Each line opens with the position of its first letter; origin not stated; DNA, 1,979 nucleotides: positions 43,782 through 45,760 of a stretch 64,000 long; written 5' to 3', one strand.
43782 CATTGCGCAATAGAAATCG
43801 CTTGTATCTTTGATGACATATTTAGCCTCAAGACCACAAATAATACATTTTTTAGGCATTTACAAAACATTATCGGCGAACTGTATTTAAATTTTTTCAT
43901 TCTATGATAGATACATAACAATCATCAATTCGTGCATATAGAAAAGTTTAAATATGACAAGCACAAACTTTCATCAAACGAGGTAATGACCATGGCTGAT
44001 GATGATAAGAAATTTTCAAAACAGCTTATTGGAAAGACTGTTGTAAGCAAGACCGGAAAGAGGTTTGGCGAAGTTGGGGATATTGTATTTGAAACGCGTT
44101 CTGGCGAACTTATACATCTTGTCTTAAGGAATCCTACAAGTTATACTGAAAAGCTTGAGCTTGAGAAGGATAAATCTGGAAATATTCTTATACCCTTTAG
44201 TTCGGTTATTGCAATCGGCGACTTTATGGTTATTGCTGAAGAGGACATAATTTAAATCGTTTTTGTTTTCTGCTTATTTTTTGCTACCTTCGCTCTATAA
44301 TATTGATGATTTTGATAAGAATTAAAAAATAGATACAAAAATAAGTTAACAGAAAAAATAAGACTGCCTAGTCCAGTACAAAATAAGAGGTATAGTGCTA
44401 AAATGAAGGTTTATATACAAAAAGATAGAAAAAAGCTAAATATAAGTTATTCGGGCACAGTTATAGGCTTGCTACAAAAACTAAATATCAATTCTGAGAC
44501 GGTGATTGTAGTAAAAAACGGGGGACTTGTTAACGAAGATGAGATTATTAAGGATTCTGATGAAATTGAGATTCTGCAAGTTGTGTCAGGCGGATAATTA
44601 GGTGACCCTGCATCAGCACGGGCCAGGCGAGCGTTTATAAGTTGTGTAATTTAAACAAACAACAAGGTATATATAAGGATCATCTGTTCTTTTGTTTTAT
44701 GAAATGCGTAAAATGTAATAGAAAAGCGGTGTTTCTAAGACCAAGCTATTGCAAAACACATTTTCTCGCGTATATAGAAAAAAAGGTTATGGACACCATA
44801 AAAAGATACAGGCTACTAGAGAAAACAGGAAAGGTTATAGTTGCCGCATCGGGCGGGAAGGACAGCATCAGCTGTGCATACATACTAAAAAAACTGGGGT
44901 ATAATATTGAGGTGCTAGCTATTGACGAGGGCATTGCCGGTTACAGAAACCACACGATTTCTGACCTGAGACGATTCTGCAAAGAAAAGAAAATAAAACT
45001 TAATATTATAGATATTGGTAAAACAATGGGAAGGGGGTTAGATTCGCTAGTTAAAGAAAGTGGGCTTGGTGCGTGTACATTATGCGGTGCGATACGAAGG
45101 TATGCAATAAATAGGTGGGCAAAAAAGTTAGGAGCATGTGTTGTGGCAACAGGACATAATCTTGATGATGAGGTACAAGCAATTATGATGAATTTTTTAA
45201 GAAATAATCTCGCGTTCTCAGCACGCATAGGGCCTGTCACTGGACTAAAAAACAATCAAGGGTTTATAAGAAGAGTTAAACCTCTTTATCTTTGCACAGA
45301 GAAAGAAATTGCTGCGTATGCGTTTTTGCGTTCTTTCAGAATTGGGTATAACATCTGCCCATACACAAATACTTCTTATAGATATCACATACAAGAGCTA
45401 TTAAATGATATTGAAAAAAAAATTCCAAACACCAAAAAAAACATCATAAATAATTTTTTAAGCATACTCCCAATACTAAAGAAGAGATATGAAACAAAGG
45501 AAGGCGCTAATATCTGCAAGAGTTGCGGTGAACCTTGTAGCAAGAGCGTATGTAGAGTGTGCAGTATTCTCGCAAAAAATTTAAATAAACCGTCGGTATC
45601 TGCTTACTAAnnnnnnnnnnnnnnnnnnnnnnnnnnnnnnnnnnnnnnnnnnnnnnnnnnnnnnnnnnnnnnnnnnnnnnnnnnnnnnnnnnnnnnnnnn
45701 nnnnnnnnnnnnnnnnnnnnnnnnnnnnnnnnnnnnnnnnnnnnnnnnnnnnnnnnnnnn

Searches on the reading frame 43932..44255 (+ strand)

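Call 3: search_protein_families(library=pfam, proteins=[window:43932-44255:+], max_evalue=0.01)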
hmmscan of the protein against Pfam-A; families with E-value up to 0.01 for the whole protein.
window:43932-44255:+ (107 aa): 1 family
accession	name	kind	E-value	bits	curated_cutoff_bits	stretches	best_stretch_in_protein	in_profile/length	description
PF05239.21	PRC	-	6.7e-10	39.3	21.2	1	26-101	3-71/78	PRC-barrel domain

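Call 4: search_protein_families(library=ncbifam, proteins=[window:43932-44255:+], max_evalue=0.01)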
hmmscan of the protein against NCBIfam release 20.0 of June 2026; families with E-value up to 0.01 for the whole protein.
window:43932-44255:+ (107 aa): 2 families
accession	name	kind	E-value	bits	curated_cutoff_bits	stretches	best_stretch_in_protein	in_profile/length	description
TIGR02273.1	16S_RimM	equivalog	4.6e-05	22.9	66.2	1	19-92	87-146/166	ribosome maturation factor RimM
TIGR02888.1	spore_YlmC_YmxH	subfamily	0.00015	21.9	44.2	1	40-103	14-75/76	YlmC/YmxH family sporulation protein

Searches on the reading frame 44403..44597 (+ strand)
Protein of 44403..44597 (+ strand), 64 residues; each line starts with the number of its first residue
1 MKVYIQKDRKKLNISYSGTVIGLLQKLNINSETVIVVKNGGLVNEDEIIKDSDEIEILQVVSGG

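Call 3: search_protein_families(library=pfam, proteins=[window:44403-44597:+], max_evalue=0.01)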
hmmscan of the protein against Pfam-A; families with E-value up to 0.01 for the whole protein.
window:44403-44597:+ (64 aa): 2 families
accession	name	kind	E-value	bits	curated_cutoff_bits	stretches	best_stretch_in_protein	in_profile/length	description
PF02597.26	ThiS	-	2e-10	41.5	22.5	1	11-64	15-76/76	ThiS family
PF21965.2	SAMP2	-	1.7e-08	35.2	27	1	7-61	10-63/63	Small archaeal modifier protein 2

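Call 4: search_protein_families(library=ncbifam, proteins=[window:44403-44597:+], max_evalue=0.01)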
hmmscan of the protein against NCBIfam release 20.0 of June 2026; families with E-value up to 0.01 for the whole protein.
window:44403-44597:+ (64 aa): 5 families
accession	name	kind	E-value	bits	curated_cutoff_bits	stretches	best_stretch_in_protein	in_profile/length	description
NF005028.0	PRK06437.1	equivalog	5.1e-09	36.2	85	1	8-64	11-67/67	hypothetical protein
NF006231.0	PRK08364.1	equivalog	4.1e-07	30.2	80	1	9-64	15-70/70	sulfur carrier protein ThiS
NF041919.1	SAMP2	equivalog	2e-06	28.2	70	1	8-64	11-66/66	ubiquitin-like small modifier protein SAMP2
TIGR01683.1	thiS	equivalog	2.1e-06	28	37.45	1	17-64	13-64/64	sulfur carrier protein ThiS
TIGR01687.1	moaD_arch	subfamily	0.00015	22.2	49.5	1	12-64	34-88/88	MoaD family protein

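Call 10: search_protein_families(library=padloc, proteins=[window:44403-44597:+], max_evalue=0.01)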
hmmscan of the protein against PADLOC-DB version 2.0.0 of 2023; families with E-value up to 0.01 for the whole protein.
window:44403-44597:+ (64 aa): 0 families

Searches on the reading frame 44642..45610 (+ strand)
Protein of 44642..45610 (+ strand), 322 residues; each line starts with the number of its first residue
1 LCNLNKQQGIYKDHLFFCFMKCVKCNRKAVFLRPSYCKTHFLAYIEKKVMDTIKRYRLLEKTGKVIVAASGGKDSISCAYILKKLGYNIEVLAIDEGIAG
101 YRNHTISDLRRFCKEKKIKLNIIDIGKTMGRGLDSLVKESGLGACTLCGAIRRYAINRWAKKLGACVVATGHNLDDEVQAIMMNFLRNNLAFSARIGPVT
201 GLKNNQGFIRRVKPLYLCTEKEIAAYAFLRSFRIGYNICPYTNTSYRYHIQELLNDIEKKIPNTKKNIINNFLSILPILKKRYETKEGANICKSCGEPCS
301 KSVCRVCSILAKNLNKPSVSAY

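Call 3: search_protein_families(library=pfam, proteins=[window:44642-45610:+], max_evalue=0.01)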
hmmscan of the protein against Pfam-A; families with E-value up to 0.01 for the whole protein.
window:44642-45610:+ (322 aa): 5 families
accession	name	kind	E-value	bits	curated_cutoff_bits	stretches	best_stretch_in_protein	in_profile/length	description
PF01171.26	ATP_bind_3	-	1.9e-11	44.5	27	1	64-227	1-156/182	PP-loop family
PF06508.19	QueC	-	1.6e-05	24.9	22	1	64-139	1-74/210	Queuosine biosynthesis protein QueC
PF02540.23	NAD_synthase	-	0.00011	21.9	21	1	48-173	4-130/242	NAD synthase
PF03054.22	tRNA_Me_trans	-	0.001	19.2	20.6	1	64-173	2-127/202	tRNA methyl transferase HUP domain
PF24167.1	DUF7411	-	0.0013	18.8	28.7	1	64-185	2-116/194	Family of unknown function (DUF7411)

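Call 4: search_protein_families(library=ncbifam, proteins=[window:44642-45610:+], max_evalue=0.01)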
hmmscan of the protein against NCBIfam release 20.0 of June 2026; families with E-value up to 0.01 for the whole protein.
window:44642-45610:+ (322 aa): 21 families
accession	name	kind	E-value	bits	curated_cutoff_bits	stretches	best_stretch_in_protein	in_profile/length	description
NF049949.1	tRNAsynTtuAPyrococ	equivalog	1.2e-63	215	450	1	20-309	1-289/292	tRNA-5-methyluridine(54) 2-sulfurtransferase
NF047749.1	tRNAThiolNcsA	equivalog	6.2e-51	173.4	500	1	20-310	1-316/322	tRNA 2-thiolation protein NcsA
NF007972.0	PRK10696.1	equivalog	1.2e-29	103.6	272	1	44-277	23-253/295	tRNA 2-thiocytidine(32) synthetase TtcA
TIGR00269.1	TIGR00269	hypoth_equivalog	1.1e-23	83.5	62.75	1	209-311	1-102/104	TIGR00269 family protein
TIGR02432.1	lysidine_TilS_N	equivalog_domain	6.3e-14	52.3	93.6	1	64-229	1-162/189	tRNA lysidine(34) synthetase TilS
NF001138.1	PRK00143.1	equivalog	2.7e-07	29.9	284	1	64-178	1-127/345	tRNA 2-thiouridine(34) synthase MnmA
TIGR00268.2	TIGR00268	equivalog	3e-07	30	150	1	58-177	9-124/259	ATP-dependent sacrificial sulfur transferase LarE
NF006327.0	PRK08557.1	equivalog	1.2e-06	27.5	366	1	42-125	159-242/415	hypothetical protein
TIGR00552.1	nadE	equivalog_domain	1e-05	24.9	63.65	1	46-173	6-138/251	NAD(+) synthase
TIGR00364.1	TIGR00364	equivalog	0.00053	19.6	150.3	1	66-139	2-73/201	7-cyano-7-deazaguanine synthase QueC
NF011259.0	PRK14665.1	equivalog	0.00085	18.3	364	1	59-176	2-125/360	tRNA 2-thiouridine(34) synthase MnmA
TIGR03573.1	WbuX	subfamily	0.00089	18.8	203.2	1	46-175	43-172/344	N-acetyl sugar amidotransferase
NF010587.0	PRK13980.1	equivalog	0.00092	18.5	255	1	45-172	14-141/267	NAD+ synthase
NF000848.1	PRK00074.1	equivalog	0.0011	17.6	400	1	43-125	194-277/512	glutamine-hydrolyzing GMP synthase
NF009410.0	PRK12771.1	subfamily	0.0012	17.6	516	1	52-110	127-185/566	NAD(P)-binding protein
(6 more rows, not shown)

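Call 10: search_protein_families(library=padloc, proteins=[window:44642-45610:+], max_evalue=0.01)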
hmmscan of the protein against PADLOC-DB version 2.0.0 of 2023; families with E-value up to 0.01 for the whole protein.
window:44642-45610:+ (322 aa): 1 family
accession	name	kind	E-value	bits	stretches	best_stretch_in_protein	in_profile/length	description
PDLC00911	QueC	-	0.0024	16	1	62-130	5-72/190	QueC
